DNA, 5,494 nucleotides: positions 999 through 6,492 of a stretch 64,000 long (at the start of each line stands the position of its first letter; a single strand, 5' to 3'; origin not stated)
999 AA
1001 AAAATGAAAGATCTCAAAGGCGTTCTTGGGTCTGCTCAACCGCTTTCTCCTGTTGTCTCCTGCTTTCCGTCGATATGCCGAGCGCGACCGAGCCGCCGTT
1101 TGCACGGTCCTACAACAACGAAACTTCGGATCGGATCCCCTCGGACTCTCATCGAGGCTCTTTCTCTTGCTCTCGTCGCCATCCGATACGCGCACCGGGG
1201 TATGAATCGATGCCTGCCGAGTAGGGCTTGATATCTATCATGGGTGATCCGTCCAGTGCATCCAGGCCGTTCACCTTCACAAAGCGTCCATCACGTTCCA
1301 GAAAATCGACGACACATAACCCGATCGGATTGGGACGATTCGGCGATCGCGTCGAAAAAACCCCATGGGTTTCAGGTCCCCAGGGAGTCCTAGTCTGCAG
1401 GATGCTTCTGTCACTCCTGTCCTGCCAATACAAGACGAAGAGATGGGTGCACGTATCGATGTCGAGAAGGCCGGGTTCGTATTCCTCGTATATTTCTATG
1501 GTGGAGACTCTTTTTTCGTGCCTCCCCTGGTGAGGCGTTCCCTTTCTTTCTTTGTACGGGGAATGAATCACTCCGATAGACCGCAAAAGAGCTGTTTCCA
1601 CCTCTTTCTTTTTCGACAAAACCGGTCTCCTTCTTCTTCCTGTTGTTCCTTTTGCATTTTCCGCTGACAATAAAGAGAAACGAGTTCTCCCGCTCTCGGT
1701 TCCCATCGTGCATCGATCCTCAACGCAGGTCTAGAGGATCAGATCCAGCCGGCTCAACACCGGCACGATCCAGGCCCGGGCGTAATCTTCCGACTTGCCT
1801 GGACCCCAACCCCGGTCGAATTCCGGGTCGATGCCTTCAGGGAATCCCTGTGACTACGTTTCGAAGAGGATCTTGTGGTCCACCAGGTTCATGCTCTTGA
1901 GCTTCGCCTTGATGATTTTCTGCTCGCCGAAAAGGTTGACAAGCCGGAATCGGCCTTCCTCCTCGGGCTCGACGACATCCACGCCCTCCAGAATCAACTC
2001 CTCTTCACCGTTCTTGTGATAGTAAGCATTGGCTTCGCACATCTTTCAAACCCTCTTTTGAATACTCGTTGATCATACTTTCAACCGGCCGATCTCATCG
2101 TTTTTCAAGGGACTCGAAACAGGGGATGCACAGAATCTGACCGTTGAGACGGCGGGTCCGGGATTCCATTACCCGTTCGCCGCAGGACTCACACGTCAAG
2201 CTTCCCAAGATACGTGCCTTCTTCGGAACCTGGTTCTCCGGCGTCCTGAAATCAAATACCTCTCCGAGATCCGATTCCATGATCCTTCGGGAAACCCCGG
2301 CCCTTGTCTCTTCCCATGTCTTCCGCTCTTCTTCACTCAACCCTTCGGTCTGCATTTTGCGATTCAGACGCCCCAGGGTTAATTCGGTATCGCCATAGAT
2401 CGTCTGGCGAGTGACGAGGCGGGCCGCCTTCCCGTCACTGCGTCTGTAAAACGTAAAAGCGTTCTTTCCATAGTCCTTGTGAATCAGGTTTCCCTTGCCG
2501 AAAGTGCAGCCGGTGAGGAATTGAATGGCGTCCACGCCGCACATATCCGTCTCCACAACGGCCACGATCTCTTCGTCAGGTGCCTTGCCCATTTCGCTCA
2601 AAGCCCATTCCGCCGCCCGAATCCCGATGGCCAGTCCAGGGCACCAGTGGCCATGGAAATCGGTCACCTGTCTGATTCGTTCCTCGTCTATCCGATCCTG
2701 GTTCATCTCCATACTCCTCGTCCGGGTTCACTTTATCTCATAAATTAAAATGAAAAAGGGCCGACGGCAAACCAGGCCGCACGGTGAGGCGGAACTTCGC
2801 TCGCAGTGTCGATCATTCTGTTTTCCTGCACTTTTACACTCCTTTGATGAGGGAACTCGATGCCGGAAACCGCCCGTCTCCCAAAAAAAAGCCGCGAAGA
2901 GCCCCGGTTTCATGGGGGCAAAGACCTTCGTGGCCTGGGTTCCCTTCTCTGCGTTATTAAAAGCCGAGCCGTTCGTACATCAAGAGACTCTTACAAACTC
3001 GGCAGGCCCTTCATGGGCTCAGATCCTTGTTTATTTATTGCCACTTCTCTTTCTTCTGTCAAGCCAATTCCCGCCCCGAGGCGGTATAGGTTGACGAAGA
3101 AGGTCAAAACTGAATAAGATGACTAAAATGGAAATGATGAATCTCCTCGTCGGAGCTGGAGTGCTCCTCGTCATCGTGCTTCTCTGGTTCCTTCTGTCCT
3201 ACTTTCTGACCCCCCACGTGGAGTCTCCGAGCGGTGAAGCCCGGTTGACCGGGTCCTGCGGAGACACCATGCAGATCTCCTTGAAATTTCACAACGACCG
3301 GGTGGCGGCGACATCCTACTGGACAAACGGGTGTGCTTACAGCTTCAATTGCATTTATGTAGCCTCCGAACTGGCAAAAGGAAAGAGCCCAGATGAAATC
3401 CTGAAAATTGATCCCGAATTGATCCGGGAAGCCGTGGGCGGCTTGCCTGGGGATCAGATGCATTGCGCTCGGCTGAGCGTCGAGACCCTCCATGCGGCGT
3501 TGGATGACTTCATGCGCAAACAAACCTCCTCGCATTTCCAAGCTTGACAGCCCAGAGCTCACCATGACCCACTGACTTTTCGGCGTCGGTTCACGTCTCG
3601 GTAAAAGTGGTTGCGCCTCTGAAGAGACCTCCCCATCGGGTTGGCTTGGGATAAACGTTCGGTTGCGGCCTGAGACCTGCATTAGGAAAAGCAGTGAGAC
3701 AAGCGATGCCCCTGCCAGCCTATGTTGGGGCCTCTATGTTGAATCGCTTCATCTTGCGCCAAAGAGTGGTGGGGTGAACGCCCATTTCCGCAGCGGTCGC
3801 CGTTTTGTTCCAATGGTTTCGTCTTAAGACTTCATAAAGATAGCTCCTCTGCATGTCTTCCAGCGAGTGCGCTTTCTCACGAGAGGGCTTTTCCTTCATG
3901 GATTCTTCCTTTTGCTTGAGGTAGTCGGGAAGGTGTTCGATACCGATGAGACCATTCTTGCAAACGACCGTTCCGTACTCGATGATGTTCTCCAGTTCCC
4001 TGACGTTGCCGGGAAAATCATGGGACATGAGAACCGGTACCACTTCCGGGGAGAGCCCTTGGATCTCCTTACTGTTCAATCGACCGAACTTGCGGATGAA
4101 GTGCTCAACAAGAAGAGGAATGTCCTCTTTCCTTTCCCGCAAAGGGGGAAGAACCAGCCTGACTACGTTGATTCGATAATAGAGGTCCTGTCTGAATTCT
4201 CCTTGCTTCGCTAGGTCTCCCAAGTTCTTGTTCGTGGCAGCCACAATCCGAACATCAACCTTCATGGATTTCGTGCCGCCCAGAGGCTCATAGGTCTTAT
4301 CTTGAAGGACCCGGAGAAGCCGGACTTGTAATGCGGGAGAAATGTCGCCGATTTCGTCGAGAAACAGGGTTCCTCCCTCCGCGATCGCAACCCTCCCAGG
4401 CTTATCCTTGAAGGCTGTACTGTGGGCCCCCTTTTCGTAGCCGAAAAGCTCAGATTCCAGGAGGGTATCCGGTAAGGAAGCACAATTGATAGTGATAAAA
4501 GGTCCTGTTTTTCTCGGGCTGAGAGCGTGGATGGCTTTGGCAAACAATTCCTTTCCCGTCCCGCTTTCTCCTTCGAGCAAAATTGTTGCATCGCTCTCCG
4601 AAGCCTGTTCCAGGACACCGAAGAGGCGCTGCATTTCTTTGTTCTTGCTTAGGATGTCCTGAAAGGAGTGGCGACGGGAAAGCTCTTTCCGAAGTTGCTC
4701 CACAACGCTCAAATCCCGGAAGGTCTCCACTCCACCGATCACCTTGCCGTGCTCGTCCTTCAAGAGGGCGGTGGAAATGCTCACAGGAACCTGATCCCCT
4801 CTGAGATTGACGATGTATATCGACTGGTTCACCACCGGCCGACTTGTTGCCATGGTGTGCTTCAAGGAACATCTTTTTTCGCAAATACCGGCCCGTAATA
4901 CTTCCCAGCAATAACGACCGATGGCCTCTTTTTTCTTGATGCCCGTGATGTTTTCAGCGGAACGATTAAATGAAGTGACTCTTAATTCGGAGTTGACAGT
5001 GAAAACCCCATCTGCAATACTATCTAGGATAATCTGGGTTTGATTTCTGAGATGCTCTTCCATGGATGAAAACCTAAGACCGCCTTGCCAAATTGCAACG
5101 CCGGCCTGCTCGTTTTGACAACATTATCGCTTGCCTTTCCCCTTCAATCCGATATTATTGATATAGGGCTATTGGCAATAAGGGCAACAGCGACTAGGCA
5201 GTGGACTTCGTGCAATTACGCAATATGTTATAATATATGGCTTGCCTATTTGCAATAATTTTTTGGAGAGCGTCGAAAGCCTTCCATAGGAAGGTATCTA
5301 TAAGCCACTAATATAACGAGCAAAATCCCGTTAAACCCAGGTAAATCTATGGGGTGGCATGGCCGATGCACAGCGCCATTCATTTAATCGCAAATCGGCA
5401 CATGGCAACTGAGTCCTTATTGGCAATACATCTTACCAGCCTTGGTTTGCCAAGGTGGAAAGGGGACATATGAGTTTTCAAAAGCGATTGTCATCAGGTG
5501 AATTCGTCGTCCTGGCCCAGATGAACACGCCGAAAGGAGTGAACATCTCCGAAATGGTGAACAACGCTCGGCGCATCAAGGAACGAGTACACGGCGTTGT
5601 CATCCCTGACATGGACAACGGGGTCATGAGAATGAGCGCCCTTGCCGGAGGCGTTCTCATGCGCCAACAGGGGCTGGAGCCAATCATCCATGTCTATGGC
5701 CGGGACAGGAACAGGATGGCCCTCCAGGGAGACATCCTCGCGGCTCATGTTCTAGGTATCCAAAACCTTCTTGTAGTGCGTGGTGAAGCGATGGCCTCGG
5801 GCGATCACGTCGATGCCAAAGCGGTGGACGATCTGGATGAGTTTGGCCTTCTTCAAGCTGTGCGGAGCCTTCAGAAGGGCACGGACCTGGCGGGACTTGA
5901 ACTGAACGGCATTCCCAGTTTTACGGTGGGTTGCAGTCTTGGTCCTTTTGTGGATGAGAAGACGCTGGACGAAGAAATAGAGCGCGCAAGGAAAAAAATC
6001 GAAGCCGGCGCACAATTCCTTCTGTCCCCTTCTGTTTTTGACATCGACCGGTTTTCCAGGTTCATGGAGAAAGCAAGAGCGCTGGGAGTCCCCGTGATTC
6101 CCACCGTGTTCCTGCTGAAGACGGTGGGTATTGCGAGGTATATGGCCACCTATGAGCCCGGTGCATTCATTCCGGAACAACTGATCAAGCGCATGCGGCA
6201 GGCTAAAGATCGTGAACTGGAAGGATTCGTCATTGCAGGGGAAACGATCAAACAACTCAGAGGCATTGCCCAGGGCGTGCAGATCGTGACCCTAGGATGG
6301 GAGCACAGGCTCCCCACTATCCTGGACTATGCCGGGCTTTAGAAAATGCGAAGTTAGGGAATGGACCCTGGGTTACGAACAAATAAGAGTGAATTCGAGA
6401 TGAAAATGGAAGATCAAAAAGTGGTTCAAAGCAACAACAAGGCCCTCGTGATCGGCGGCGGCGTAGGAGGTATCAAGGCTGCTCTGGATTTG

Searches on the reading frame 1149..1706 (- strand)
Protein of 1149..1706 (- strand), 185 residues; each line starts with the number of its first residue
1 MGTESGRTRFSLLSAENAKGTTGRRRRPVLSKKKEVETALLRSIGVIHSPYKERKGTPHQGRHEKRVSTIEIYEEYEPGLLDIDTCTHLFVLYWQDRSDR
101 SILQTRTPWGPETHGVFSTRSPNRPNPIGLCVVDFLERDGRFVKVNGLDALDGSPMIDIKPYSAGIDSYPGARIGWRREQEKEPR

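Call 82: search_protein_families(library=pfam, proteins=[window:1149-1706:-], max_evalue=0.00001)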
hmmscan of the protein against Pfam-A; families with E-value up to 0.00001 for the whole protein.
window:1149-1706:- (185 aa): 1 family
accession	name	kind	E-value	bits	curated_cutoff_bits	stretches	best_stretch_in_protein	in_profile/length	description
PF01980.22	TrmO_N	-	4.1e-31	108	26.8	1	56-167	1-116/116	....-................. O N-terminal domain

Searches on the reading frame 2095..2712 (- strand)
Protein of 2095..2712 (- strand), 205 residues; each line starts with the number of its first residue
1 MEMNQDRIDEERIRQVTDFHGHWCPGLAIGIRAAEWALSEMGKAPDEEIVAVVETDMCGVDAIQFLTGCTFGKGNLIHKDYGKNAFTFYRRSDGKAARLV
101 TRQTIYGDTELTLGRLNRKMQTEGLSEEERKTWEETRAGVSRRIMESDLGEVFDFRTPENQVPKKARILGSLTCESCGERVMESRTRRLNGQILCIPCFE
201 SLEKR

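Call 82: search_protein_families(library=pfam, proteins=[window:2095-2712:-], max_evalue=0.00001)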
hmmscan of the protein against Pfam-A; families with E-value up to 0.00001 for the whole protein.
window:2095-2712:- (205 aa): 2 families
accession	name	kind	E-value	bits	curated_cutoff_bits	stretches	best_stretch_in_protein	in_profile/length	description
PF02663.19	FmdE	-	6.4e-43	146.4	22.9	1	19-154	1-133/133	FmdE, Molybdenum formylmethanofuran dehydrogenase operon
PF01258.23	zf-dskA_traR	-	1.3e-10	41.5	24.9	1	167-204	1-36/36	Prokaryotic dksA/traR C4-type zinc finger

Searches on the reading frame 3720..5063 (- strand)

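Call 52: search_protein_families(library=ncbifam, proteins=[window:3720-5063:-], max_evalue=0.00001)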
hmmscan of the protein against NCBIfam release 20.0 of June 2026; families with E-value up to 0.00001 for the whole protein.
window:3720-5063:- (447 aa): 32 families (the best 25 are shown)
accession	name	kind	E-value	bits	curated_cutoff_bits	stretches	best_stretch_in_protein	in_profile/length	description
NF041552.1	TF_PrdR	equivalog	1e-110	370.8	795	1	4-442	131-577/577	sigma-54 dependent transcriptional regulator PrdR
TIGR01817.1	nifA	equivalog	9.1e-106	354.7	528.85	1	126-408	187-468/534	nif-specific transcriptional activator NifA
NF008469.0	PRK11361.1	equivalog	9.9e-99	331.1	714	1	121-444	129-457/461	acetoacetate metabolism transcriptional regulator AtoC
TIGR02915.1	PEP_resp_reg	equivalog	1.5e-91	307.5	502.6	1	126-443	127-444/445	PEP-CTERM-box response regulator transcription factor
NF038308.1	RNA_repair_RtcR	equivalog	1.7e-91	307.7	650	1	124-435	169-505/530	RNA repair transcriptional activator RtcR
TIGR01818.1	ntrC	equivalog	3.5e-91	306.3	558.6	1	129-419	128-417/463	nitrogen regulation protein NR(I)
NF003451.0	PRK05022.1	equivalog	2.6e-85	287.1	476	1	129-444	184-511/512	nitric oxide reductase transcriptional regulator NorR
NF007689.0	PRK10365.1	equivalog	9.9e-85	284.9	760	1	136-440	140-441/441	sigma-54-dependent response regulator transcription factor ZraR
TIGR02329.1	propionate_PrpR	equivalog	5.2e-82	276.2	499.2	1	122-439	199-525/526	propionate catabolism operon regulatory protein PrpR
NF008485.2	PRK11388.1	equivalog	8.6e-82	275.4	551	1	4-445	207-639/643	dihydroxyacetone kinase operon transcriptional regulator DhaR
NF050807.1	TransRegFlbDCaul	equivalog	3.9e-81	273.2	750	1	135-441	118-438/454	sigma-54-dependent transcriptional regulator FlbD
NF041906.1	V4R_TF_MobR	exception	3.7e-80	270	999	1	139-440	236-543/544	phenol degradation transcriptional regulator MobR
NF011953.0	PRK15424.1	equivalog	2e-78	264.3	703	1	122-440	206-533/538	propionate catabolism operon regulatory protein PrpR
NF011695.0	PRK15115.1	equivalog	4e-78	263.1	763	1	135-445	135-440/445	two-component system response regulator GlrR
NF011958.0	PRK15429.1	equivalog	6.6e-78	263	830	1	117-444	364-687/692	formate hydrogenlyase transcriptional activator FlhA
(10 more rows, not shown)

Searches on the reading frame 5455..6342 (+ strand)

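Call 82: search_protein_families(library=pfam, proteins=[window:5455-6342:+], max_evalue=0.00001)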
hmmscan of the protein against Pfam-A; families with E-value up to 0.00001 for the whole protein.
window:5455-6342:+ (295 aa): 1 family
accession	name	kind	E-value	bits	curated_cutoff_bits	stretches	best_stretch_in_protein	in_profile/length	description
PF02219.23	MTHFR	-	7.2e-27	94.9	24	1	8-291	2-284/287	Methylenetetrahydrofolate reductase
